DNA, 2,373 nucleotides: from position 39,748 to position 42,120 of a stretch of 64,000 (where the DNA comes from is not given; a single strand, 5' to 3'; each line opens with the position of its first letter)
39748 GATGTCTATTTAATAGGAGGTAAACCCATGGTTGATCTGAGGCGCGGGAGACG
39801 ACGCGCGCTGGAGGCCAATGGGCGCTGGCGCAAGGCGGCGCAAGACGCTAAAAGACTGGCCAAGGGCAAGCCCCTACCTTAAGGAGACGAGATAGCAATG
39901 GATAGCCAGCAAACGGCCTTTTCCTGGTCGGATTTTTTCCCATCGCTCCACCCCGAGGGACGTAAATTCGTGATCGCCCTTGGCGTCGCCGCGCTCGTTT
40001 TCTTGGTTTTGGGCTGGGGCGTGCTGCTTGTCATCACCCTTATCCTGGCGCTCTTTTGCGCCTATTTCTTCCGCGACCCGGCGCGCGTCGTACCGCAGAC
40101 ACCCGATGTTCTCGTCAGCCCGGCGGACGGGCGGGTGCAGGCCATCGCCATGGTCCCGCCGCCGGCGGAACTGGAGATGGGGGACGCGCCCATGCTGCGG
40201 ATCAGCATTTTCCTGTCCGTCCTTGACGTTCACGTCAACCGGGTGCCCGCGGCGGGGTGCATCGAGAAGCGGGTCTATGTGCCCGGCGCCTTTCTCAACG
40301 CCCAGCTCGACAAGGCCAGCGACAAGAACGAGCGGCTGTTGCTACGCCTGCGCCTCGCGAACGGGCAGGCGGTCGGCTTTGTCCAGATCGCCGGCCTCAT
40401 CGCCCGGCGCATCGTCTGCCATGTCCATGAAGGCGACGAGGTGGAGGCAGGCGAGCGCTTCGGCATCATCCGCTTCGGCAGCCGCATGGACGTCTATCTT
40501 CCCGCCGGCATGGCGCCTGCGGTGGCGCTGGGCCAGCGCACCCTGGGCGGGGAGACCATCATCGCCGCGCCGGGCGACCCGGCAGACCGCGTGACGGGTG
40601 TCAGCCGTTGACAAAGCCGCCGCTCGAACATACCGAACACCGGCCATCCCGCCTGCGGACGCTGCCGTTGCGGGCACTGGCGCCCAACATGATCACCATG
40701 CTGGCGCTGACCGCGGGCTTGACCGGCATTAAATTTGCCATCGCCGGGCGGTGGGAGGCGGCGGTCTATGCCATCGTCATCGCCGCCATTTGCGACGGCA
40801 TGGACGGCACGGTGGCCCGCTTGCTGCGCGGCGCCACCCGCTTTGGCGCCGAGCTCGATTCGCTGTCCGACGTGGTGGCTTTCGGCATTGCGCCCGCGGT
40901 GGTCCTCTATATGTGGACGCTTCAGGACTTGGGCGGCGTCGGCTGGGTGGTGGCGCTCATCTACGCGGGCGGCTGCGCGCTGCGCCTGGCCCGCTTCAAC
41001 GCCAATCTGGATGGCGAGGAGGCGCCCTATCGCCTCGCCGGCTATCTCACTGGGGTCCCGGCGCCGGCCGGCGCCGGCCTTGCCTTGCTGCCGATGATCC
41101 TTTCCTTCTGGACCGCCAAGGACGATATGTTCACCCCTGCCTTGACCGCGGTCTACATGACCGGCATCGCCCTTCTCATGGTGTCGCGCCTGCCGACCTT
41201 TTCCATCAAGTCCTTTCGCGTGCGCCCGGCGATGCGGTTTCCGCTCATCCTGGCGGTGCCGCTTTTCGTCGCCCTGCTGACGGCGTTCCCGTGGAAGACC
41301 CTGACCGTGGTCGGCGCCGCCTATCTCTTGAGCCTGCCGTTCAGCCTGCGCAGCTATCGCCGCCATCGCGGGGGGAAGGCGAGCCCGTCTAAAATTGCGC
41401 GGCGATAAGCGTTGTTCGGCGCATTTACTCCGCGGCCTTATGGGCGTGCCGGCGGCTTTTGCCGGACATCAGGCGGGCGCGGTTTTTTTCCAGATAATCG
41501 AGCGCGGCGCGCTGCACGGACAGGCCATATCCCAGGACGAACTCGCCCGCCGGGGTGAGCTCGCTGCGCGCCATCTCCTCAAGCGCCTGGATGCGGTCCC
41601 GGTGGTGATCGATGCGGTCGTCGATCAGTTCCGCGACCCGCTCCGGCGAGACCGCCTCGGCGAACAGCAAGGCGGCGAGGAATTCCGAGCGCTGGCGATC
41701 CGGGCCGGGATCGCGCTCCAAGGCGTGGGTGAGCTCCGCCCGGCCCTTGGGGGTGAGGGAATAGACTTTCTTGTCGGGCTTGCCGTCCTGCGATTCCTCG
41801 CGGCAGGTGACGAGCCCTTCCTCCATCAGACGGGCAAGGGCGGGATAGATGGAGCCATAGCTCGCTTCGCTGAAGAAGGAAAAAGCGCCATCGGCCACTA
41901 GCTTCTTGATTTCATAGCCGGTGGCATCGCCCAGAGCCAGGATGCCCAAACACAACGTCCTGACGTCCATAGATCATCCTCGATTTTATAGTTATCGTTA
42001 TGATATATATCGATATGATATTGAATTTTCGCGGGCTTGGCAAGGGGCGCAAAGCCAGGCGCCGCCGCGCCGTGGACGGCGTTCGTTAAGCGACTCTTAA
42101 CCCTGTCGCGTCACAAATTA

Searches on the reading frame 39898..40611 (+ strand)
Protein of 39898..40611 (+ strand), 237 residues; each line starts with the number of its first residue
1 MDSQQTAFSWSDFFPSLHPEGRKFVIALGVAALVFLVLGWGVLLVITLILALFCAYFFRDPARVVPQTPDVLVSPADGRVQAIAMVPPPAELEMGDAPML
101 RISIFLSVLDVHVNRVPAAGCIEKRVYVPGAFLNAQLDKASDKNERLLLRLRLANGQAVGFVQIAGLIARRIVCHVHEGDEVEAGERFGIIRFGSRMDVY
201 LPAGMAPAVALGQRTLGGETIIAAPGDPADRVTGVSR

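Call 76: search_protein_families(library=pfam, proteins=[window:39898-40611:+], max_evalue=0.001)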
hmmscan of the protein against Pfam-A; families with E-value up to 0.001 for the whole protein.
window:39898-40611:+ (237 aa): 1 family
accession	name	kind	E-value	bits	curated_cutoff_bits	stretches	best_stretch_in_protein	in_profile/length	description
PF02666.20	PS_Dcarbxylase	-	8.7e-48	163.1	22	1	51-223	2-198/198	Phosphatidylserine decarboxylase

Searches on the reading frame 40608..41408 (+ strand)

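Call 76: search_protein_families(library=pfam, proteins=[window:40608-41408:+], max_evalue=0.001)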
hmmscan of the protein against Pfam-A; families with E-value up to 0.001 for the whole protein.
window:40608-41408:+ (266 aa): 2 families
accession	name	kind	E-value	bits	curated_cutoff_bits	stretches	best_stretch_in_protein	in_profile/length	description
PF01066.26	CDP-OH_P_transf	-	6.4e-21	75.8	22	1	25-179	3-138/152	CDP-alcohol phosphatidyltransferase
PF08009.16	CDP-OH_P_tran_2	-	1.8e-08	34.6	21.5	1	209-244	2-37/37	CDP-alcohol phosphatidyltransferase 2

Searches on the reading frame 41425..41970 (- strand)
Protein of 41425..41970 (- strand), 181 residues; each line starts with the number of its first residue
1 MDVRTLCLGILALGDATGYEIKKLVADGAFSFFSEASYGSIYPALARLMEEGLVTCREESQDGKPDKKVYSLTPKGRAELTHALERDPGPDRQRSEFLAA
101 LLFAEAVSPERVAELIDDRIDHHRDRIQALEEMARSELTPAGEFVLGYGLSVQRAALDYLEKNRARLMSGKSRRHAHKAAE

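Call 76: search_protein_families(library=pfam, proteins=[window:41425-41970:-], max_evalue=0.001)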
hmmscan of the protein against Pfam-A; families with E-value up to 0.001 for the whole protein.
window:41425-41970:- (181 aa): 5 families
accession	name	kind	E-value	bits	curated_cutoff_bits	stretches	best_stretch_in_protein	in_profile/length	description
PF03551.20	PadR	-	1.8e-16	60.3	27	1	8-81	2-74/75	Transcriptional regulator PadR-like family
PF10400.15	Vir_act_alpha_C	-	1.2e-07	32.7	22.4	1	94-167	2-77/78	Virulence activator alpha C-term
PF22194.2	F-93_WHD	-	3.4e-05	24.3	28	1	37-76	28-62/62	F-93, winged-helix domain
PF13601.12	HTH_34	-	0.00075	20.1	27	0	35-81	25-70/80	Winged helix DNA-binding domain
PF13814.12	Replic_Relax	-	0.0009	19.8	25.3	0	39-96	27-87/191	Replication-relaxation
